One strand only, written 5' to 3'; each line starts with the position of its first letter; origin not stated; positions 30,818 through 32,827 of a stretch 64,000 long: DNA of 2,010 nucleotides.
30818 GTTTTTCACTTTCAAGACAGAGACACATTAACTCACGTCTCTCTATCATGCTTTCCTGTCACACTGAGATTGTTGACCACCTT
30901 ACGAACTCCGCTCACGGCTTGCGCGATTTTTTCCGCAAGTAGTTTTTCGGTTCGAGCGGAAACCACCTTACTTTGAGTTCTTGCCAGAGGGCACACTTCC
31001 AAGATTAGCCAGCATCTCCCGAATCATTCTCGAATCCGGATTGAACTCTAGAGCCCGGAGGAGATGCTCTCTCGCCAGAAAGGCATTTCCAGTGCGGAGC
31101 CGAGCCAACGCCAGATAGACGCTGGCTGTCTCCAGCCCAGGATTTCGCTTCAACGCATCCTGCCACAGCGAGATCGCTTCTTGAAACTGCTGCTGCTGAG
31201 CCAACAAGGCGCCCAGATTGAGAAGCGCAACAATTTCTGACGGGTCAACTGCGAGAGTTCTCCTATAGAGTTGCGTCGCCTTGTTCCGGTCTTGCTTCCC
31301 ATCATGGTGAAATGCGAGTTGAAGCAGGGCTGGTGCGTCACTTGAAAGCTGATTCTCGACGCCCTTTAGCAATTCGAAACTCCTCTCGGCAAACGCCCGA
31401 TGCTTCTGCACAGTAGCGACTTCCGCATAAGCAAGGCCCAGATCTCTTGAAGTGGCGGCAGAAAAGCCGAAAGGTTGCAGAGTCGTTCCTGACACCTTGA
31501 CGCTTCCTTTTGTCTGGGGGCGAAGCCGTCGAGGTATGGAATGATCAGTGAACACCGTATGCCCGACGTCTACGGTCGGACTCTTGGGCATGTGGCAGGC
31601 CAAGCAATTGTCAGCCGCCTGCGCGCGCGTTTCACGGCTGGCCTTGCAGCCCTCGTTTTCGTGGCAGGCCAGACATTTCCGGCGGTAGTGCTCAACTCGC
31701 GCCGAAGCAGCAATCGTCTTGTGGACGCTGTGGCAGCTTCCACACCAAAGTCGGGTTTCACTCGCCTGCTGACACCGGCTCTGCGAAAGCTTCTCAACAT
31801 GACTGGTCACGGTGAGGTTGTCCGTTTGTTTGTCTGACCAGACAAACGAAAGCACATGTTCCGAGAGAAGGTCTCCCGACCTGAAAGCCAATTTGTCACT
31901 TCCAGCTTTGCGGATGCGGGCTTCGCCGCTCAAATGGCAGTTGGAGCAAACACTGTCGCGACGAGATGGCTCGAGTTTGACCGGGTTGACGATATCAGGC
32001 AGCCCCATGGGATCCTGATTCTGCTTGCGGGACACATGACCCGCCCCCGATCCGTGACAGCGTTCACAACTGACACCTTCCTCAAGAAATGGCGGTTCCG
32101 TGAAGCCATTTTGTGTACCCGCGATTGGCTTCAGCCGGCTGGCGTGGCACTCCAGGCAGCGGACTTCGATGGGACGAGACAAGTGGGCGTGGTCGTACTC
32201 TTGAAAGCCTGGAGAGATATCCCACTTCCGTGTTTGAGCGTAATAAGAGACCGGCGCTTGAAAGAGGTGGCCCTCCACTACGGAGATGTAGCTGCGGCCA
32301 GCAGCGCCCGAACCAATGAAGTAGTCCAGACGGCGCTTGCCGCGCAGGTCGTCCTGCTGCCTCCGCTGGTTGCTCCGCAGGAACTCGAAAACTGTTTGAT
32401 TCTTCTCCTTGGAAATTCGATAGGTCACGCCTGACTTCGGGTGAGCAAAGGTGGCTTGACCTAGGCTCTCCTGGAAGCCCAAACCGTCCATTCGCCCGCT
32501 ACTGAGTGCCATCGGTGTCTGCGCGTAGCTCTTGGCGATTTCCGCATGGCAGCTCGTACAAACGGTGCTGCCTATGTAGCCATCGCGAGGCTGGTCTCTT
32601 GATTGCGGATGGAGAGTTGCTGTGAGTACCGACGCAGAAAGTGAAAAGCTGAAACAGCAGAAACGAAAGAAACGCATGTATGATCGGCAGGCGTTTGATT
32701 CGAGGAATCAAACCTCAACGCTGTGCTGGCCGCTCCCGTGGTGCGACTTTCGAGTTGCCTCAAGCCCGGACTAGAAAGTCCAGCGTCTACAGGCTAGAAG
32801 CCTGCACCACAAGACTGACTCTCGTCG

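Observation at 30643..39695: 8.7-kb cytochrome/TonB-receptor/ASPIC island bracketed by ~320-bp direct repeats that duplicate a convergent-gene junction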

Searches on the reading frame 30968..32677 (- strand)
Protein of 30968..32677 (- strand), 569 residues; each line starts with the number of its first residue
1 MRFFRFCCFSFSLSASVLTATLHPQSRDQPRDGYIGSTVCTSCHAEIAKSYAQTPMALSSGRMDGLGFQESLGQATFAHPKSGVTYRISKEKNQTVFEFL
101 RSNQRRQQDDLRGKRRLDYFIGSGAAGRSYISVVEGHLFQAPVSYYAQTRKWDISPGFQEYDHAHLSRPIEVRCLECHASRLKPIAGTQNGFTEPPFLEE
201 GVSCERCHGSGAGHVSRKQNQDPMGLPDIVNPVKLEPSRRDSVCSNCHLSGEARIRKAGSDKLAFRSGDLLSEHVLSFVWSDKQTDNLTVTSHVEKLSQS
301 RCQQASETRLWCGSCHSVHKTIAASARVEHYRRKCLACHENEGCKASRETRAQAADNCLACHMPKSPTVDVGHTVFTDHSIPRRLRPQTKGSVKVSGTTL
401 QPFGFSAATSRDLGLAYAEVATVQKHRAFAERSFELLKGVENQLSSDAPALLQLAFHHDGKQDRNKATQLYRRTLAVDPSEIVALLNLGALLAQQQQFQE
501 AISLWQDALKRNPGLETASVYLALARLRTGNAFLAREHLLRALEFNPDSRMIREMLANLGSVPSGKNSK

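Call 6: search_protein_families(library=pfam, proteins=[window:30968-32677:-], max_evalue=0.01)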
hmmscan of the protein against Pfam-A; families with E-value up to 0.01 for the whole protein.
window:30968-32677:- (569 aa): 16 families
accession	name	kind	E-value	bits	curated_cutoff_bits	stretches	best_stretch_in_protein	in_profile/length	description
PF07719.23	TPR_2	-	1.1e-11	44.3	27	1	484-514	3-33/34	Tetratricopeptide repeat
PF00515.34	TPR_1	-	6.5e-09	35.7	27.8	1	484-513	3-32/34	Tetratricopeptide repeat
PF13428.12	TPR_14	-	4.4e-08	33.5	23.5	1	484-526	3-43/44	Tetratricopeptide repeat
PF13432.12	TPR_16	-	4.1e-07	30.8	32.7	2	487-549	2-64/65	Tetratricopeptide repeat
PF14559.12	TPR_19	-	5.9e-07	30.2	25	2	492-559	1-68/68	Tetratricopeptide repeat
PF23914.1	TPR_CcmH_CycH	-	2.1e-06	28.1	42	1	461-511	100-150/158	Cytochrome c-type biogenesis protein H TPR domain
PF13435.11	Cytochrome_C554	-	4.3e-06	28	20.8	1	171-209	48-84/84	Cytochrome c554 and c-prime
PF14537.11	Cytochrom_c3_2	-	5.5e-06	27.2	25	0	171-250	6-66/79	Cytochrome c3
PF13431.12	TPR_17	-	1.8e-05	25.1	24.4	0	470-502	1-33/34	Tetratricopeptide repeat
PF13424.12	TPR_12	-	2.2e-05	25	30.1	1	483-545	4-74/77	Tetratricopeptide repeat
PF13414.12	TPR_11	-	2.8e-05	24.1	26.8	0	465-495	11-41/42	TPR repeat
PF13174.12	TPR_6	-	7.3e-05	23.6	26.3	0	484-513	2-31/33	Tetratricopeptide repeat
PF13176.12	TPR_7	-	0.00029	21.1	27.9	0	484-514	1-33/36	Tetratricopeptide repeat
PF09699.15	Paired_CXXCH_1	-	0.00075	19.6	20.6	0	333-365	7-39/41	Doubled CXXCH motif (Paired_CXXCH_1)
PF24575.1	TPR_Slam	-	0.0017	19.2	35.2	0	455-501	54-100/104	Surface lipoprotein assembly modifier, N-terminal TPR repeats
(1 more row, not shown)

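Call 12: search_protein_families(library=ncbifam, proteins=[window:30968-32677:-], max_evalue=0.001)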
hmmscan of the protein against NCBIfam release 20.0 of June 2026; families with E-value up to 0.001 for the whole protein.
window:30968-32677:- (569 aa): 11 families
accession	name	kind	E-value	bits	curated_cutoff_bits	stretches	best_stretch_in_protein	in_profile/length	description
NF041028.1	decahem_GSU2203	exception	8.3e-14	51.5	325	1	173-366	38-233/317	GSU2203 family decaheme c-type cytochrome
NF040959.1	MamA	equivalog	4.7e-12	45.8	200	1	412-551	35-174/204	magnetosome protein MamA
TIGR03508.1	decahem_SO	subfamily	3.4e-11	43.1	192.2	1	173-365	4-199/258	DmsE family decaheme c-type cytochrome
NF041198.1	UshA_like_PCGU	equivalog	4.3e-09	35.5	275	1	166-249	437-509/519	UshA-like (seleno)protein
TIGR02917.1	PEP_TPR_lipo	equivalog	8e-09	33.9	312.2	1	421-559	540-678/899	XrtA/PEP-CTERM system TPR-repeat protein PrsT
TIGR02521.1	type_IV_pilW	equivalog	2.5e-08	33.7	154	1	436-558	54-177/234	type IV pilus biogenesis/stability protein PilW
TIGR03146.1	cyt_nit_nrfB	equivalog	9e-06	26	166.6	0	238-341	37-143/145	cytochrome c nitrite reductase pentaheme subunit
NF033758.1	gliding_GltE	equivalog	4e-05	22.8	225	1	472-559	76-163/411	adventurous gliding motility TPR repeat lipoprotein GltE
NF033920.0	C39_PA2778_fam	equivalog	0.00012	21.6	150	1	448-546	156-254/255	PA2778 family cysteine peptidase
TIGR02552.1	LcrH_SycD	equivalog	0.00018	21.2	104.8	1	451-553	21-123/136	SycD/LcrH family type III secretion system chaperone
TIGR01905.1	paired_CXXCH_1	subfamily_domain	0.00027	20.8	25.2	0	333-363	7-37/41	doubled CXXCH domain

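Call 19: find_homologous_proteins(query=window:30971-32677:-, max_evalue=1e-20)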
Query window:30971-32677:- (569 aa): 1270 proteins with E <= 1e-20 among 8000 candidates; the best 120 are listed.
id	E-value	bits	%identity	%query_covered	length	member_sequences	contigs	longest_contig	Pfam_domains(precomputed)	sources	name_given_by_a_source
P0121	0.0e+0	1159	100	89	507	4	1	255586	PF14559.13,PF13431.13,PF23914.2,PF13414.13,PF00515.35,PF13424.13,PF13432.13,PF13428.13,PF07719.24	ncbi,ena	-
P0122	0.0e+0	1117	87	100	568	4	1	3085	PF14537.12,PF13435.12,PF00515.35,PF13424.13,PF13432.13,PF13428.13,PF07719.24,PF14522.12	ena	-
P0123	1.6e-275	933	73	100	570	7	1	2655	PF13431.13,PF09699.16,PF14537.12,PF13414.13,PF13176.13,PF13428.13,PF14522.12,PF14559.13,PF13435.12,PF00515.35,PF13432.13,PF13181.13,PF07719.24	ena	-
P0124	2.7e-275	932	73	100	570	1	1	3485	PF13431.13,PF09699.16,PF14537.12,PF13414.13,PF13176.13,PF13428.13,PF14522.12,PF14559.13,PF13435.12,PF00515.35,PF13432.13,PF13181.13,PF07719.24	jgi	-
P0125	1.4e-271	920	72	100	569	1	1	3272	PF14559.13,PF13431.13,PF09699.16,PF13435.12,PF13414.13,PF00515.35,PF13428.13,PF07719.24,PF14522.12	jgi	jgi:Tfp pilus assembly protein PilF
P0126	3.0e-263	893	69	100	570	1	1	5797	PF14559.13,PF24575.2,PF13431.13,PF13435.12,PF00515.35,PF13424.13,PF13428.13,PF13181.13,PF07719.24,PF14522.12,PF13174.13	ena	-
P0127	1.6e-260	883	68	99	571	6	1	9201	PF13431.13,PF09699.16,PF14537.12,PF13414.13,PF13176.13,PF13428.13,PF14522.12,PF13374.13,PF14559.13,PF13435.12,PF00515.35,PF13424.13,PF13432.13,PF07719.24,PF13174.13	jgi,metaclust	metaclust:\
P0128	1.0e-251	854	74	89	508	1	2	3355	PF25063.1,PF13431.13,PF13414.13,PF13176.13,PF13428.13,PF14522.12,PF14559.13,PF00515.35,PF13424.13,PF13432.13,PF13181.13,PF07719.24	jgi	jgi:hypothetical protein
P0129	4.2e-249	846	74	89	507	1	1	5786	PF13431.13,PF09699.16,PF13414.13,PF13176.13,PF13428.13,PF14559.13,PF24575.2,PF00515.35,PF13424.13,PF13432.13,PF13181.13,PF07719.24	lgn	-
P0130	8.9e-185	634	54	93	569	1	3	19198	PF13431.13,PF23914.2,PF09699.16,PF14537.12,PF13176.13,PF13428.13,PF14522.12,PF13374.13,PF14559.13,PF13435.12,PF13371.13,PF00515.35,PF13424.13,PF21033.5,PF13432.13,PF13181.13,PF07719.24,PF13174.13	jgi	jgi:Tetratricopeptide repeat/Cytochrome c554 and c-prime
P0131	1.2e-181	623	51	95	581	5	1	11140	PF13431.13,PF23914.2,PF09699.16,PF14537.12,PF13176.13,PF13428.13,PF14522.12,PF14559.13,PF13435.12,PF13371.13,PF00515.35,PF13424.13,PF21033.5,PF13432.13,PF13181.13,PF07719.24,PF13174.13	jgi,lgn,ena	-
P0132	1.5e-181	623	53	96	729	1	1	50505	PF13431.13,PF23914.2,PF09699.16,PF14537.12,PF13176.13,PF13428.13,PF14522.12,PF13374.13,PF14559.13,PF13435.12,PF00515.35,PF13424.13,PF13432.13,PF13181.13,PF07719.24,PF13174.13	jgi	jgi:hypothetical protein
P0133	8.1e-180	617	52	98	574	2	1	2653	PF13431.13,PF09699.16,PF14537.12,PF13176.13,PF13428.13,PF14522.12,PF14559.13,PF13435.12,PF00515.35,PF13424.13,PF13432.13,PF13181.13,PF07719.24,PF22113.2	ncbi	-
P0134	2.1e-175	603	51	93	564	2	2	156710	PF13431.13,PF14537.12,PF13414.13,PF13176.13,PF13428.13,PF14522.12,PF14559.13,PF13435.12,PF00515.35,PF13424.13,PF13432.13,PF13181.13,PF07719.24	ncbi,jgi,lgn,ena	-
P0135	2.6e-173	596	49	93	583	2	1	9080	PF13431.13,PF13414.13,PF13176.13,PF13428.13,PF14522.12,PF13374.13,PF14559.13,PF24575.2,PF13435.12,PF00515.35,PF13424.13,PF13432.13,PF13429.13,PF13181.13,PF07719.24,PF13174.13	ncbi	ncbi:MAG: tetratricopeptide repeat protein [Blastocatellia bacterium]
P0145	7.7e-166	571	75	61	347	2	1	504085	PF13431.13,PF13414.13,PF13176.13,PF13428.13,PF14559.13,PF24575.2,PF00515.35,PF13424.13,PF13432.13,PF13181.13,PF07719.24,PF13174.13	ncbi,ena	-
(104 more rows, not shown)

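Call 21: find_encoding_contigs(protein=P0122, flank=10000, max_places=4)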
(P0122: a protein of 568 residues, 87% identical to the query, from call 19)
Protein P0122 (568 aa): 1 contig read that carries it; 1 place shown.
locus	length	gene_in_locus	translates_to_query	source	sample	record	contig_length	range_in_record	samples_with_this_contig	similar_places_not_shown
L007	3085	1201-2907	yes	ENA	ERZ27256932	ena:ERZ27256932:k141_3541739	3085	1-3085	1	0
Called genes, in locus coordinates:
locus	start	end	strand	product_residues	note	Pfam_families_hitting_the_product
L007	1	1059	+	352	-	?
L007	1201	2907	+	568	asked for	PF14522:Cytochrome_C7 (faint), PF14537:Cytochrom_c3_2 (faint), PF13435:Cytochrome_C554 (faint), PF13424:TPR_12 (faint), PF00515:TPR_1 (faint), PF07719:TPR_2 (faint), PF13428:TPR_14 (faint), PF13432:TPR_16 (faint)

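Call 22: find_encoding_contigs(protein=P0145, flank=10000, max_places=3)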
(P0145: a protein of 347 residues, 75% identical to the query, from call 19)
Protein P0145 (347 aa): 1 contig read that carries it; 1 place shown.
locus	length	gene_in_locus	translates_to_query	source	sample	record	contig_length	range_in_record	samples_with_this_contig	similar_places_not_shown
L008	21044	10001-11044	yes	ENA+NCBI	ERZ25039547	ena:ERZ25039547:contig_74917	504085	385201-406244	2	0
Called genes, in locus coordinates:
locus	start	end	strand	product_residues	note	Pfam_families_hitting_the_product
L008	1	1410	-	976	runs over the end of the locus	PF13442:Cytochrome_CBB3 (faint), PF07626:PSD3, PF07637:PSD5, PF07631:PSD4, PF07627:PSCyt3, PF07624:PSD2, PF07586:HXXSHH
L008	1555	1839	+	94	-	-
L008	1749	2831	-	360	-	PF20434:BD-FAE, PF00326:Peptidase_S9, PF07859:Abhydrolase_3 (weak)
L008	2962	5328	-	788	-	PF13424:TPR_12 (faint), PF13428:TPR_14 (faint), PF07719:TPR_2 (faint), PF12895:ANAPC3 (faint), PF14559:TPR_19, PF13432:TPR_16 (weak), PF13517:FG-GAP_3, PF07593:UnbV_ASPIC, +8 more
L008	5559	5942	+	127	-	PF13620:CarboxypepD_reg, PF13715:CarbopepD_reg_2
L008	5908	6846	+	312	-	PF25183:OMP_b-brl_4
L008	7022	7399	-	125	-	-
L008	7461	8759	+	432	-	PF25183:OMP_b-brl_4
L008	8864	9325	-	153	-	-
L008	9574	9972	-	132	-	-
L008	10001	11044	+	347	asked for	PF13424:TPR_12 (faint), PF13174:TPR_6 (faint), PF13414:TPR_11 (faint), PF13428:TPR_14 (faint), PF13432:TPR_16 (weak), PF00515:TPR_1 (weak), PF07719:TPR_2 (weak), PF14559:TPR_19 (weak), +4 more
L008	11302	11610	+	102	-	-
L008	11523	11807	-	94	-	-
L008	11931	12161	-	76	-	-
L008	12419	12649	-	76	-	-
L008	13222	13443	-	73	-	-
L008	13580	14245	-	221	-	-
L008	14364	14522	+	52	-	PF09274:ParG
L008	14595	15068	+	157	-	-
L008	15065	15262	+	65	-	-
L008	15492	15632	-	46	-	-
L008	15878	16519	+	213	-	-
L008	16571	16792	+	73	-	-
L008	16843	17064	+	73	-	-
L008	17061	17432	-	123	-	PF00589:Phage_integrase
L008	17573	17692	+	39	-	-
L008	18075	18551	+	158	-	PF00041:fn3 (weak)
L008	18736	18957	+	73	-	PF12773:DZR (weak), PF13240:Zn_Ribbon_1 (weak)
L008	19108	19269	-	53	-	-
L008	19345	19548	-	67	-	-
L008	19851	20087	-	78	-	-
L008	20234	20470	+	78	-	-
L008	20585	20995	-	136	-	PF25183:OMP_b-brl_4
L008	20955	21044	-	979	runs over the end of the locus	PF13620:CarboxypepD_reg, PF25183:OMP_b-brl_4, PF00593:TonB_dep_Rec_b-barrel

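Call 23: find_encoding_contigs(protein=P0129, flank=10000, max_places=3)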
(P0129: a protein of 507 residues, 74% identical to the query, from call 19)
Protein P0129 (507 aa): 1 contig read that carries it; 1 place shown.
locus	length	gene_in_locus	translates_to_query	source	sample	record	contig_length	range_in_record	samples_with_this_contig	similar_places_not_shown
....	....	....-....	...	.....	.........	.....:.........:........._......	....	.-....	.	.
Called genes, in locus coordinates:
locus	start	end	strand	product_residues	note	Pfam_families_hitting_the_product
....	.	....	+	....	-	?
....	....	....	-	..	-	-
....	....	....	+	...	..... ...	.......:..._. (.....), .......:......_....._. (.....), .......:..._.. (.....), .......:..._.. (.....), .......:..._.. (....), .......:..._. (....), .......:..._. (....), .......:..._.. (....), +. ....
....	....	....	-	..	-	?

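Call 34: find_related_loci(query=A3, collection=metagenome_contigs, flank=10000)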
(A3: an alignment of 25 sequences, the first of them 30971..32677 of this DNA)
Query A3 (569 aa) in metagenome_contigs; peptide patterns used: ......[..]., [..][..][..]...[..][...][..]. (x = any residue, [..] = any of these).
600 stretches matched a pattern (row limit reached: there are more); 540 encode a relative of the query (tblastn E <= 1e-3); the best 80 are kept; 80 distinct loci.
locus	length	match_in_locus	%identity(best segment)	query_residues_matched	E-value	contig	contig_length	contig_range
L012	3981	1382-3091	73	1-569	0e+0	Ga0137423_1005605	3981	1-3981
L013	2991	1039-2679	47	9-559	6e-173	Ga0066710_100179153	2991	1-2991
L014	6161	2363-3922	47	36-559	5e-158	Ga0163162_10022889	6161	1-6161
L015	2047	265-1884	43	1-559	3e-158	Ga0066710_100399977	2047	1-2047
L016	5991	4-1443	43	81-560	1e-134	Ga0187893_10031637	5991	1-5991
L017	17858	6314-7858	41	37-559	3e-133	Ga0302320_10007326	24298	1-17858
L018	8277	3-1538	41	40-559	5e-133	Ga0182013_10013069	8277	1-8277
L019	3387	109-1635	42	34-556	4e-137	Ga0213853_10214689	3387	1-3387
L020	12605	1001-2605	39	9-559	5e-130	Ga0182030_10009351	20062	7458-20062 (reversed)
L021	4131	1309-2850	40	34-556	8e-132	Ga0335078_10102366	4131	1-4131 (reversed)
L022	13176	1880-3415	41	34-559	4e-129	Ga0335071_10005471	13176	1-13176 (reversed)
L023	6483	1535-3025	43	35-559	4e-129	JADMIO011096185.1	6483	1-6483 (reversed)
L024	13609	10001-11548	41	34-559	1e-128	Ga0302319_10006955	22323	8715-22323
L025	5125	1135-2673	41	35-559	6e-129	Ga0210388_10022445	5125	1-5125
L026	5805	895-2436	41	30-556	3e-127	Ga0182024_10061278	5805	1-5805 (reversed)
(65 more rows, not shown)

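Call 50: search_solved_structures(query=window:30971-32677:-, max_evalue=0.01)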
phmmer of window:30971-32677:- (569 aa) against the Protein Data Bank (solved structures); distinct sequences matched with E-value up to 0.01: 71 (the best 60 are shown).
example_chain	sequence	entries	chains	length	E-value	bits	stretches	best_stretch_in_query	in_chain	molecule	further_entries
9qhb_A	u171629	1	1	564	1.4e-39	139.4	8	461-558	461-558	Engineered tetratricopeptide repeat protein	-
8bu0_A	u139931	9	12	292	1.1e-24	90.3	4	455-561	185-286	Consensus tetratricopeptide repeat protein | Crystal structure of an 8-repeat consensus TPR superhelix with Zinc. | Monomer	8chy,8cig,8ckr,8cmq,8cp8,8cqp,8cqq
9qhc_A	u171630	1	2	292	5.6e-19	71.4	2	455-558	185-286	Engineered tetratricopeptide repeat protein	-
7yeh_B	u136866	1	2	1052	1e-14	57.3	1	470-559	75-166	UDP-N-acetylglucosamine--peptide N-acetylglucosaminyltransferase 110 kDa subunit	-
7yea_A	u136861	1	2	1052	1.1e-14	57.3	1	470-559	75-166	UDP-N-acetylglucosamine--peptide N-acetylglucosaminyltransferase 110 kDa subunit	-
7ntf_A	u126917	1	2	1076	1.2e-14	57.1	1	468-559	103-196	Isoform 1 of UDP-N-acetylglucosamine--peptide N-acetylglucosaminyltransferase 110 kDa subu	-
1w3b_A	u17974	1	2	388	2.6e-14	56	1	468-559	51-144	UDP-N-ACETYLGLUCOSAMINE--PEPTIDE N-ACETYLGLUCOSAMINYLTRANSFERASE 110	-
6eou_A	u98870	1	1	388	3e-14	55.8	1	468-559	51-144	UDP-N-acetylglucosamine--peptide N-acetylglucosaminyltransferase 110 kDa subunit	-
7obi_A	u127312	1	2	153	2.3e-12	49.5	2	449-515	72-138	CTPR-rv4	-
7y4i_A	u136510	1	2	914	9.2e-09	37.7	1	413-552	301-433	Probable UDP-N-acetylglucosamine--peptide N-acetylglucosaminyltransferase SPINDLY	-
8dtf_A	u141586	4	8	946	1.1e-08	37.4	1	413-552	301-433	Probable UDP-N-acetylglucosamine--peptide N-acetylglucosaminyltransferase SPINDLY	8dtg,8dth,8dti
8ch0_A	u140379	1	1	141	1.3e-08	37.2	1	455-518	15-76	Consensus tetratricopeptide repeat protein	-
2fo7_A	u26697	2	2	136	1.6e-08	36.9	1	457-519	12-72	SYNTHETIC CONSENSUS TPR PROTEIN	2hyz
1na0_A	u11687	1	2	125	8.1e-08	34.5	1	455-558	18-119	designed protein CTPR3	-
9gzg_A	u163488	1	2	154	9.9e-08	34.2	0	453-526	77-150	Engineered CTPR protein with glutamic acids for conductivity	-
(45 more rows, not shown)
